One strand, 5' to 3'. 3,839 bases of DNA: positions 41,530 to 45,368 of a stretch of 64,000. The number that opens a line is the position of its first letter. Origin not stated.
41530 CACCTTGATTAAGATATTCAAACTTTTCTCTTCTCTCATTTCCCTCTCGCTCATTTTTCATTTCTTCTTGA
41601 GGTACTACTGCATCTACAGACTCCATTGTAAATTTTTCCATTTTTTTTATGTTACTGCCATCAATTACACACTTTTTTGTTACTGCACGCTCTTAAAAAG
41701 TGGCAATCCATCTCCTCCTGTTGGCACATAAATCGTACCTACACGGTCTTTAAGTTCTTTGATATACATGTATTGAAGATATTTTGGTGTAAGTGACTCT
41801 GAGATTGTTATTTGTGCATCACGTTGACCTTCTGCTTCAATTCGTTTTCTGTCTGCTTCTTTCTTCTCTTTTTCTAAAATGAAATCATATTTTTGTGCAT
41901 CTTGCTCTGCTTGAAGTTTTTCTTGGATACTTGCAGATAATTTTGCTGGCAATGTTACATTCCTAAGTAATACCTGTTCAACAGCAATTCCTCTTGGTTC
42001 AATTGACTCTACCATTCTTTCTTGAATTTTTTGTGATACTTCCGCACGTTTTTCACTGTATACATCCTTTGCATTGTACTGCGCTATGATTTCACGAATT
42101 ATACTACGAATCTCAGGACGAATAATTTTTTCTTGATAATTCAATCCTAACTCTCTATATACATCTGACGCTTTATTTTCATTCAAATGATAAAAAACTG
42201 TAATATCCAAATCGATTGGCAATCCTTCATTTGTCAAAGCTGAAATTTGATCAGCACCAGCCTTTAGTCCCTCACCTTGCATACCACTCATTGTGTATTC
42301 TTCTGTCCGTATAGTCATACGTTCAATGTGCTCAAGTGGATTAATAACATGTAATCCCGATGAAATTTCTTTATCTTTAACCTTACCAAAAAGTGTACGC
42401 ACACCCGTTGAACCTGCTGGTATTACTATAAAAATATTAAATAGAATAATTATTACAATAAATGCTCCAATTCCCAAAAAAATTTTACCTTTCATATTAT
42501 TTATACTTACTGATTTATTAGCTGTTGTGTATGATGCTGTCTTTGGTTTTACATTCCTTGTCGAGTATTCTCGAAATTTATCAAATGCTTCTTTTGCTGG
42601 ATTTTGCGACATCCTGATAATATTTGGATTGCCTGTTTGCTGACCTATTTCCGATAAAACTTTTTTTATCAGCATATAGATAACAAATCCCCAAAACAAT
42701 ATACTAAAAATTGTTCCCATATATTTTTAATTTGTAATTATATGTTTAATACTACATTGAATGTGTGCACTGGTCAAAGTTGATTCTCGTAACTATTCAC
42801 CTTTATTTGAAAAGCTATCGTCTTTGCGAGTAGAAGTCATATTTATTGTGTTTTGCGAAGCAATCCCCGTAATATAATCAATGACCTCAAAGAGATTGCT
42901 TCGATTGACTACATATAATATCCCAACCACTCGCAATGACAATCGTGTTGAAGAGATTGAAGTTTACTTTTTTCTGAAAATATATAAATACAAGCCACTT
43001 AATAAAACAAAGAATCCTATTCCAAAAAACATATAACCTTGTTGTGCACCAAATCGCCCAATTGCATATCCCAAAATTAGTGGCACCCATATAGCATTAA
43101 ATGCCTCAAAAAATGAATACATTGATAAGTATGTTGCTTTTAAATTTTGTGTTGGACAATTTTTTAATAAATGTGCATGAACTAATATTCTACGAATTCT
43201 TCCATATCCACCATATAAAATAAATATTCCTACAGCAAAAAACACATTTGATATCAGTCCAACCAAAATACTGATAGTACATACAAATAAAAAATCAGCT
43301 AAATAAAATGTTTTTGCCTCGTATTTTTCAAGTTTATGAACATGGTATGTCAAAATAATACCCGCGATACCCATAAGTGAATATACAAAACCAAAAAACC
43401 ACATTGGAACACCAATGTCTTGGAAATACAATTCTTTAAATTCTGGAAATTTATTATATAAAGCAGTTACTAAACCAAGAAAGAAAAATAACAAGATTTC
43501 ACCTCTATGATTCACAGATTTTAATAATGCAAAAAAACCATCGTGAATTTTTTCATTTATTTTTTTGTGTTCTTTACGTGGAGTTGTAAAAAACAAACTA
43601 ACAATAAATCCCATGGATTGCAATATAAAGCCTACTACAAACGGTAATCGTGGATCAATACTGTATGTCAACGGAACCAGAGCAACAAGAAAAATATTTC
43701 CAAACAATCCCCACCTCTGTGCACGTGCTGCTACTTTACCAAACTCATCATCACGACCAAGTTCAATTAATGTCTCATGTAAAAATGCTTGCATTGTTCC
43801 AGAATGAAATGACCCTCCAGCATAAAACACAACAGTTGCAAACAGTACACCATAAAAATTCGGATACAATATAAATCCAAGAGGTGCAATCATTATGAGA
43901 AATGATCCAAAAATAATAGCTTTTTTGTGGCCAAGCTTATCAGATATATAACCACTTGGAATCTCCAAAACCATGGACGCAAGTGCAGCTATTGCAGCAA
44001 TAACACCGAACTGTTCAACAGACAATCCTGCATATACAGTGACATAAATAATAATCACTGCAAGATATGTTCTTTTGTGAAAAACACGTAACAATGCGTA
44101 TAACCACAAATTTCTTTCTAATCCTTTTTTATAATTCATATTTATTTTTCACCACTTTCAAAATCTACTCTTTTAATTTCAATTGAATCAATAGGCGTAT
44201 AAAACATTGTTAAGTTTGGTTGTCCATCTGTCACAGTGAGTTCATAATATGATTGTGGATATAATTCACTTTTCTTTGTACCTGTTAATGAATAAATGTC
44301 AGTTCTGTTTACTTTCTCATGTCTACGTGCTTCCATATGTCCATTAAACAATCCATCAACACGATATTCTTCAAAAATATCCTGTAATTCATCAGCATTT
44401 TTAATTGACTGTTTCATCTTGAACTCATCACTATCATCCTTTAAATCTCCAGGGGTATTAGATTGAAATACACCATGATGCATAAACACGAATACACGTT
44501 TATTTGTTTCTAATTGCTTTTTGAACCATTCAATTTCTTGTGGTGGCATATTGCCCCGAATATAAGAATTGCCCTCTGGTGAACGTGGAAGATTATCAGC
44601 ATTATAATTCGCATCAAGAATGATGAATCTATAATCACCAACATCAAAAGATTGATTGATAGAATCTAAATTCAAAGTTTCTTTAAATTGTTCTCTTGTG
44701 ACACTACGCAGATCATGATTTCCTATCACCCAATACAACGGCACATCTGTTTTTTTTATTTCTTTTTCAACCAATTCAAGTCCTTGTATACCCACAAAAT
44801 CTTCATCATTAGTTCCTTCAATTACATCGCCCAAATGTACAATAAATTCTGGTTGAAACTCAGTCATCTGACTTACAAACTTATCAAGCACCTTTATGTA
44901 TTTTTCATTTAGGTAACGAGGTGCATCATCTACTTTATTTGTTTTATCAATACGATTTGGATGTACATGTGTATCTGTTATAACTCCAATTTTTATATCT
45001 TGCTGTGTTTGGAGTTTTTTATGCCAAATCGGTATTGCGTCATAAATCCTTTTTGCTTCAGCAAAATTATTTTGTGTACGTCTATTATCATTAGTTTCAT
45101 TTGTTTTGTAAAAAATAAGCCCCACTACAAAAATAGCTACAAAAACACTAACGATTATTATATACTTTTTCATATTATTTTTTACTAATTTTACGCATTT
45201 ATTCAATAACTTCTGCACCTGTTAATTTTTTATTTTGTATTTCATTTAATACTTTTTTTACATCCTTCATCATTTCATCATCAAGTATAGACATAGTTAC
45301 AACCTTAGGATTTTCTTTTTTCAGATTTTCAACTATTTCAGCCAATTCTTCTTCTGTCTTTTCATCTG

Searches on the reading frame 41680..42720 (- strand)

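Call 88: search_protein_families(library=pfam, proteins=[window:41680-42720:-], max_evalue=0.0001)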
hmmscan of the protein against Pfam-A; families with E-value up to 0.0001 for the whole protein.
window:41680-42720:- (346 aa): 1 family
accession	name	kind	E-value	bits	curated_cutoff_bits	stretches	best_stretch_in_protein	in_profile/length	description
PF01145.31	Band_7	-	5.7e-34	118.1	23.6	1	99-285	2-168/176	SPFH domain / Band 7 family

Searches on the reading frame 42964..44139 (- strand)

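Call 88: search_protein_families(library=pfam, proteins=[window:42964-44139:-], max_evalue=0.0001)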
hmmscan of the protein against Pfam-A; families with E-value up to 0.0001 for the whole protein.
window:42964-44139:- (391 aa): 2 families
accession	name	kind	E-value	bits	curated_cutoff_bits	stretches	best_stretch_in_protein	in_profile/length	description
PF07690.21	MFS_1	-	2.3e-19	69.9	33.4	1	20-347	10-341/347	Major Facilitator Superfamily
PF12832.13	MFS_1_like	-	2.2e-07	30.7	25.2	1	32-344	25-345/373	MFS_1 like family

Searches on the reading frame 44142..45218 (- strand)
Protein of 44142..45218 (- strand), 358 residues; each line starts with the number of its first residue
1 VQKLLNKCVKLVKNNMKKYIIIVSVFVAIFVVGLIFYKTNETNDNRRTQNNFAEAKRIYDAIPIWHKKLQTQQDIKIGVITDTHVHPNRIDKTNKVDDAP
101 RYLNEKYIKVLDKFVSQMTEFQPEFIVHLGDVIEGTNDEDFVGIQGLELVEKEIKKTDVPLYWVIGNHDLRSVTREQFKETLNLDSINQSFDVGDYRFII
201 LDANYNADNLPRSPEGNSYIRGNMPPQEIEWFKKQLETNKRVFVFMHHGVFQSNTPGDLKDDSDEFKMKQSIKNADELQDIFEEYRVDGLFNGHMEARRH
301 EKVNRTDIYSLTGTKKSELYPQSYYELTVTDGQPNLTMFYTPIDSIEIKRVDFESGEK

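Call 88: search_protein_families(library=pfam, proteins=[window:44142-45218:-], max_evalue=0.0001)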
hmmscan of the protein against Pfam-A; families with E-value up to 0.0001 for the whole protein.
window:44142-45218:- (358 aa): 2 families
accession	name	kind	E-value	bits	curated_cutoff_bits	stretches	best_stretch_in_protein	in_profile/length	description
PF00149.33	Metallophos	-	2.7e-13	51.2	21.5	1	75-294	1-187/191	Calcineurin-like phosphoesterase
PF12850.12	Metallophos_2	-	3.9e-06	27.4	27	1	76-201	2-87/154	Calcineurin-like phosphoesterase superfamily domain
